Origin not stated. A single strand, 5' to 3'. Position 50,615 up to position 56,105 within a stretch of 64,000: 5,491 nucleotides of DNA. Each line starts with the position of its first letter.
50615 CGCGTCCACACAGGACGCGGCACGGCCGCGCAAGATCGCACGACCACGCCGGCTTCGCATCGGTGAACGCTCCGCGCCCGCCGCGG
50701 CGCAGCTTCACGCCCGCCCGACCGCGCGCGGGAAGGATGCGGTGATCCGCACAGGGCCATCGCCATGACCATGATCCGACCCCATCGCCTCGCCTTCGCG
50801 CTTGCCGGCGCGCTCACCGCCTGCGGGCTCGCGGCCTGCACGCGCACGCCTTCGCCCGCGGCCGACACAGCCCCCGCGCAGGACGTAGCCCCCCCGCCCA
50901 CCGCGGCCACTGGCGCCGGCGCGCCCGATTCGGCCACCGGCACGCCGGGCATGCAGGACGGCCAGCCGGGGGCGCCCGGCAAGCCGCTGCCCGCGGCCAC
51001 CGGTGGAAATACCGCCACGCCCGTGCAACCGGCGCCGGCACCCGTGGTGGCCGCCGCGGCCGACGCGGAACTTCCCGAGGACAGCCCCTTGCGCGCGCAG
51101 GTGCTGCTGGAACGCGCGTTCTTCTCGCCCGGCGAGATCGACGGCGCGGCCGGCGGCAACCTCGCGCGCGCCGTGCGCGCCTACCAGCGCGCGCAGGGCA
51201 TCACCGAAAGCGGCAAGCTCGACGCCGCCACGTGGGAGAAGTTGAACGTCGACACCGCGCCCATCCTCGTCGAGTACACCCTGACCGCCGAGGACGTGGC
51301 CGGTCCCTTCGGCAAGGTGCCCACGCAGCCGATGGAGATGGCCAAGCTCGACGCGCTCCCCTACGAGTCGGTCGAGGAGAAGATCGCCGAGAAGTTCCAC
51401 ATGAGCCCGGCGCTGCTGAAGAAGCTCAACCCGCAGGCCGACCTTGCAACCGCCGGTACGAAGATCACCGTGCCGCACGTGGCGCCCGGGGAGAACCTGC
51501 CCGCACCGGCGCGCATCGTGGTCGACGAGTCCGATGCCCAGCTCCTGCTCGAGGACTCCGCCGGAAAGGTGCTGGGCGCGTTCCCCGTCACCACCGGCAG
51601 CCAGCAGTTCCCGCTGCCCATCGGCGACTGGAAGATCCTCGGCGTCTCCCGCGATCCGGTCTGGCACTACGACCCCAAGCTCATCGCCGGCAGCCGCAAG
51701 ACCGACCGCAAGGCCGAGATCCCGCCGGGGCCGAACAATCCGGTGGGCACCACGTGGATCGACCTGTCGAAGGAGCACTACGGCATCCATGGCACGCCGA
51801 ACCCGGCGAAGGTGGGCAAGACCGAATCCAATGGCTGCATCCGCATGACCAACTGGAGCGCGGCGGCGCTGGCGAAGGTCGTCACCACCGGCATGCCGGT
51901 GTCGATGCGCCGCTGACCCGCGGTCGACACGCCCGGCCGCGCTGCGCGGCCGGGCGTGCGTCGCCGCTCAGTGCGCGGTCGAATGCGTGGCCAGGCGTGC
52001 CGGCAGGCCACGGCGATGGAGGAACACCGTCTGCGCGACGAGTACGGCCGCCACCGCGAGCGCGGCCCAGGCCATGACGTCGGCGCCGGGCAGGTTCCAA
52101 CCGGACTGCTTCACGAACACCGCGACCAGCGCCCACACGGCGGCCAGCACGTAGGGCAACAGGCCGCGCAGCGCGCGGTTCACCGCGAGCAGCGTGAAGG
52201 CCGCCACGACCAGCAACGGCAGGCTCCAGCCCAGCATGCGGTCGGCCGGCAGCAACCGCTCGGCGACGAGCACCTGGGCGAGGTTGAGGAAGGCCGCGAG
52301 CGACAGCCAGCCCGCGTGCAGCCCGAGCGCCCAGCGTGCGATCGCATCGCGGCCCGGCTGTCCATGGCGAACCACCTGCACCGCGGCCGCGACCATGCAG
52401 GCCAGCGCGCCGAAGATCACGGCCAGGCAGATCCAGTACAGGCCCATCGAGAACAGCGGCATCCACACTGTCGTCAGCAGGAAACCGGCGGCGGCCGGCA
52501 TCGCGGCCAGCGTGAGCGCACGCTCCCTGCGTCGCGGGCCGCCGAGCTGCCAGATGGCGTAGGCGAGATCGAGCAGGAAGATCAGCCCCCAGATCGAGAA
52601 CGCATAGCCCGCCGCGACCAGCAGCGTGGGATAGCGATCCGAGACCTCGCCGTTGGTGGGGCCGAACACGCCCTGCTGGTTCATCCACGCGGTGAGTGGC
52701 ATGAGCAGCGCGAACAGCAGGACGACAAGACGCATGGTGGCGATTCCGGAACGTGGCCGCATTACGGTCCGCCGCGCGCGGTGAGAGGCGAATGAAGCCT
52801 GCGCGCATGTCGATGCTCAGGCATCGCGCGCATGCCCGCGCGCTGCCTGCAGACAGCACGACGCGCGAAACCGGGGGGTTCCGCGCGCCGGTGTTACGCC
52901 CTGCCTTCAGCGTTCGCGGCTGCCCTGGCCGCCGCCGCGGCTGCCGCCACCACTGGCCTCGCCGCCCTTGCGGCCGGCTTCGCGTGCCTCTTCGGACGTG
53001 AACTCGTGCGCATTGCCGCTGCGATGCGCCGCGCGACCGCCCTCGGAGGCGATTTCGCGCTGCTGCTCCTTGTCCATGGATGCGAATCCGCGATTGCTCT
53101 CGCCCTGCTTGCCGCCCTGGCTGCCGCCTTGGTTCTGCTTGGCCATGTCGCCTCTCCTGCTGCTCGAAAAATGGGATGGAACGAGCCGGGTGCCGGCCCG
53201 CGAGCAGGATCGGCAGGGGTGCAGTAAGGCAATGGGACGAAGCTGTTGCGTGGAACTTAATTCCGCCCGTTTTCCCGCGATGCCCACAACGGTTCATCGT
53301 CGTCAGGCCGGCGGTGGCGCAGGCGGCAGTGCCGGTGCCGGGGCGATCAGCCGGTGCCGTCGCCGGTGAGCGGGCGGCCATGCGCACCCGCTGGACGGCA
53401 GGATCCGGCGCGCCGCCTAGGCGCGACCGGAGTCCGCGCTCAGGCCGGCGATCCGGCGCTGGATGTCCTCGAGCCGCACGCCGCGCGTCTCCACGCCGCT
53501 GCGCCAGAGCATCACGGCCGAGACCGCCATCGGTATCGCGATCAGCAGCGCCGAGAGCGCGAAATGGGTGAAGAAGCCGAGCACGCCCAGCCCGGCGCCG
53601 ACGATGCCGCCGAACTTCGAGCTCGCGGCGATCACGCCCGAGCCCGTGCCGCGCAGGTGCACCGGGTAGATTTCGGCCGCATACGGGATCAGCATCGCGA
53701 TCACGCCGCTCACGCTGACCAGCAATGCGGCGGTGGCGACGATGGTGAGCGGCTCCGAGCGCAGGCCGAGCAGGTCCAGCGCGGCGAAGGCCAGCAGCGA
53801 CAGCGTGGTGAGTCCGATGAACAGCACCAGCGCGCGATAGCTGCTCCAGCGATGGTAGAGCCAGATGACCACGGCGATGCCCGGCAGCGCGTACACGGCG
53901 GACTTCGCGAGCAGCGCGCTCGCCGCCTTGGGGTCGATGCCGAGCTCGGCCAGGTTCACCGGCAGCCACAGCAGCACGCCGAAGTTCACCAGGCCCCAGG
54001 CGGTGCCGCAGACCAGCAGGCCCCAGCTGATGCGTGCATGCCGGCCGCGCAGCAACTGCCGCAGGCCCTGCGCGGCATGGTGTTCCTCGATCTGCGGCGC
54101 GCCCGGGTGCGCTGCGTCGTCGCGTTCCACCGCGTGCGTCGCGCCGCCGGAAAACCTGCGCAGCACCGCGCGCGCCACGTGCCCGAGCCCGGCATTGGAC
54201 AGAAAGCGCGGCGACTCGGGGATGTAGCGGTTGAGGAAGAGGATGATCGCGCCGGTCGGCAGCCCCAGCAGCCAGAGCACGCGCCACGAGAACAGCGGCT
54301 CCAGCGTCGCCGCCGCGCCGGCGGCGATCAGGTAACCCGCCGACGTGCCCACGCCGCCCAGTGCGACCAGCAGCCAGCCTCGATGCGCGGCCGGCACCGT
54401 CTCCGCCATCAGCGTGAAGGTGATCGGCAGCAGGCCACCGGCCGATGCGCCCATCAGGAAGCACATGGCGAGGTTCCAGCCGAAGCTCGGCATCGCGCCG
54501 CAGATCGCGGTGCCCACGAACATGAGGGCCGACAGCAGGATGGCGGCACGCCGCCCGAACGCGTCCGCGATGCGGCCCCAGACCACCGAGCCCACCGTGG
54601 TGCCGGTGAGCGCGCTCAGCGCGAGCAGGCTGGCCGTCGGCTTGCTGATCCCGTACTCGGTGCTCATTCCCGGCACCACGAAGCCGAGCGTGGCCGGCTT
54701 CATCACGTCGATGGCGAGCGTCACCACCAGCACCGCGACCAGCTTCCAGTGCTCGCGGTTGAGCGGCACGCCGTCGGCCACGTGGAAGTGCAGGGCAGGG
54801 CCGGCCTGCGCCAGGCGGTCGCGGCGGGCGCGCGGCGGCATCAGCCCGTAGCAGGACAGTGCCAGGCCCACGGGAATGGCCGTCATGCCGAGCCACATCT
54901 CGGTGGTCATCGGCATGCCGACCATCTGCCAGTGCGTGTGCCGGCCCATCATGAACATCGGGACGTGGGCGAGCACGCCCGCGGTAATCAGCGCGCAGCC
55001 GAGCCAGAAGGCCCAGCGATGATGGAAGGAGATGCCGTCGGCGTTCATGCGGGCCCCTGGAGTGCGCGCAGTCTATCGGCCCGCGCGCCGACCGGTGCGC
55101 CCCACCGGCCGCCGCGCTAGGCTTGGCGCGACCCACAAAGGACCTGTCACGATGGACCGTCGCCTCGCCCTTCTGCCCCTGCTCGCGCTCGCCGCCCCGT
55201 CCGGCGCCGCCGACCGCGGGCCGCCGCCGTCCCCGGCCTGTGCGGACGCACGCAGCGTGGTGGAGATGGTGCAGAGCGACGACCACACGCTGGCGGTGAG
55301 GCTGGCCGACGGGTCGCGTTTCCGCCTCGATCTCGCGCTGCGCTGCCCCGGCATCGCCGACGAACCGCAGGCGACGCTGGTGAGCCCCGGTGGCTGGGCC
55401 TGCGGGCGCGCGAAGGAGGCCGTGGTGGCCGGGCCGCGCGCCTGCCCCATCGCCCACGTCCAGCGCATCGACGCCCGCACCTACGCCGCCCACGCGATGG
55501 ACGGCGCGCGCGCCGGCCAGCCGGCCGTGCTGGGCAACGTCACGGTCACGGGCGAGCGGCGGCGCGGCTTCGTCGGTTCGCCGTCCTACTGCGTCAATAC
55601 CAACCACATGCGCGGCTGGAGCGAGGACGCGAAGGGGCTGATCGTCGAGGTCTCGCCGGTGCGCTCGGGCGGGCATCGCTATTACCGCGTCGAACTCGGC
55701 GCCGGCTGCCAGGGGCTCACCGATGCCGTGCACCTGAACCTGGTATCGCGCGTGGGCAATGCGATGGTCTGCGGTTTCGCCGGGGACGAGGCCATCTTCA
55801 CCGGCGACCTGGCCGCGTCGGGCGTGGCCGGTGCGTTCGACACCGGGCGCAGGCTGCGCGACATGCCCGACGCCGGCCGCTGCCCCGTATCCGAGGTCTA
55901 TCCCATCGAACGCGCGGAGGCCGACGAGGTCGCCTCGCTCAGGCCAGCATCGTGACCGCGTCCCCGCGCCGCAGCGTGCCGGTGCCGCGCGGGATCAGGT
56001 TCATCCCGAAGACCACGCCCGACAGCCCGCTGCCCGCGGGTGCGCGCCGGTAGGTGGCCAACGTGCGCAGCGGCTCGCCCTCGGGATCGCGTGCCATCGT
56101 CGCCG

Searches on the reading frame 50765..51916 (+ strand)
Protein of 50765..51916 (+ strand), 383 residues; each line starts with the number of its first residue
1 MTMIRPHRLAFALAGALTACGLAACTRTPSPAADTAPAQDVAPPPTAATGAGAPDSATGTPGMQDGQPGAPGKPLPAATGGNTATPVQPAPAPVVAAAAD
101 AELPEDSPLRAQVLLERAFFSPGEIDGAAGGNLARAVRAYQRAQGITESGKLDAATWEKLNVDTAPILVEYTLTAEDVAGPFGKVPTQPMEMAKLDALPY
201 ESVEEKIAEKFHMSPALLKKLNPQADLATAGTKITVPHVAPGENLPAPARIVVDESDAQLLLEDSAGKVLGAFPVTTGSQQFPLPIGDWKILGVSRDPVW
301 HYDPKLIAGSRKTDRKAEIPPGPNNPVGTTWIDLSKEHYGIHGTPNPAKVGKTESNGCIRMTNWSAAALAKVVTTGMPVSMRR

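Call 55: search_protein_families(library=pfam, proteins=[window:50765-51916:+], max_evalue=0.001)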
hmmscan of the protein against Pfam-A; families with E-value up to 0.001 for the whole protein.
window:50765-51916:+ (383 aa): 2 families
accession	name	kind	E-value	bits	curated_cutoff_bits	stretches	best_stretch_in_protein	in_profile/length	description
PF03734.19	YkuD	-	3.6e-20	73.5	23.4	1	249-379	2-144/146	L,D-transpeptidase catalytic domain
PF01471.23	PG_binding_1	-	6.4e-11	42.7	23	1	111-160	8-57/57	Putative peptidoglycan binding domain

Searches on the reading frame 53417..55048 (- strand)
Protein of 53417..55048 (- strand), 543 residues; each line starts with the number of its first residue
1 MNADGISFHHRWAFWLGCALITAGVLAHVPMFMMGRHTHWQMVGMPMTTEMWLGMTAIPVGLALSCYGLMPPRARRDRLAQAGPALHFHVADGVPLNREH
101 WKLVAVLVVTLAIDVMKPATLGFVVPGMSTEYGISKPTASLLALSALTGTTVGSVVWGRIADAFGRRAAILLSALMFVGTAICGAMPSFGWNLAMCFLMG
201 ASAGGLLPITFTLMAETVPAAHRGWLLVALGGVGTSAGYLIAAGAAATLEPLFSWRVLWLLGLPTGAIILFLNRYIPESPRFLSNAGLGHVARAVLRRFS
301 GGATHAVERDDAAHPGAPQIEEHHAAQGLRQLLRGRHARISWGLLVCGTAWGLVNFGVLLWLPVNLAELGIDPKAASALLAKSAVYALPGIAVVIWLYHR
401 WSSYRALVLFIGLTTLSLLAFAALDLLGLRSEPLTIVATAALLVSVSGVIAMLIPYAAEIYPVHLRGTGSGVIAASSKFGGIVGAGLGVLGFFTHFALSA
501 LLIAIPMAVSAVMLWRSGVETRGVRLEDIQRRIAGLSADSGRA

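Call 55: search_protein_families(library=pfam, proteins=[window:53417-55048:-], max_evalue=0.001)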
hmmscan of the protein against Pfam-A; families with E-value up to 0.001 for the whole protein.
window:53417-55048:- (543 aa): 2 families
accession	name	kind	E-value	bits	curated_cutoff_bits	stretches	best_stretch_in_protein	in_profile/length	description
PF07690.21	MFS_1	-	1.3e-32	113.5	33.4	1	119-485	13-347/347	Major Facilitator Superfamily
PF00083.30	Sugar_tr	-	1.4e-22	80.7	22.3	1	135-531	44-450/452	Sugar (and other) transporter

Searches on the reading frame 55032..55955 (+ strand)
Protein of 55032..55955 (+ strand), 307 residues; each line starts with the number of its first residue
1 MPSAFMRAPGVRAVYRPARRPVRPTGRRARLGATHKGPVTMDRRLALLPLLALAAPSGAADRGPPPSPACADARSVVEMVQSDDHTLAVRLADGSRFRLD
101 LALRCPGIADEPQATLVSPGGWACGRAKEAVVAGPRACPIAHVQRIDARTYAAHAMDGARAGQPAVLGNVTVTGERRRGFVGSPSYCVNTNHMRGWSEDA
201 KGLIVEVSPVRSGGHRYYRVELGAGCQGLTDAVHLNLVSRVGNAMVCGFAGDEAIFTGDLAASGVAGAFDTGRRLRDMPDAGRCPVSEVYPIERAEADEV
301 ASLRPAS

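Call 55: search_protein_families(library=pfam, proteins=[window:55032-55955:+], max_evalue=0.001)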
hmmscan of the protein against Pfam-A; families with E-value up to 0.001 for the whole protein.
window:55032-55955:+ (307 aa): 1 family
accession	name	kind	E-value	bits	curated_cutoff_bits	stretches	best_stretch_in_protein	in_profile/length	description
PF20101.4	DUF6491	-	3.5e-10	40.5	27.5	0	82-153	56-129/138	Family of unknown function (DUF6491)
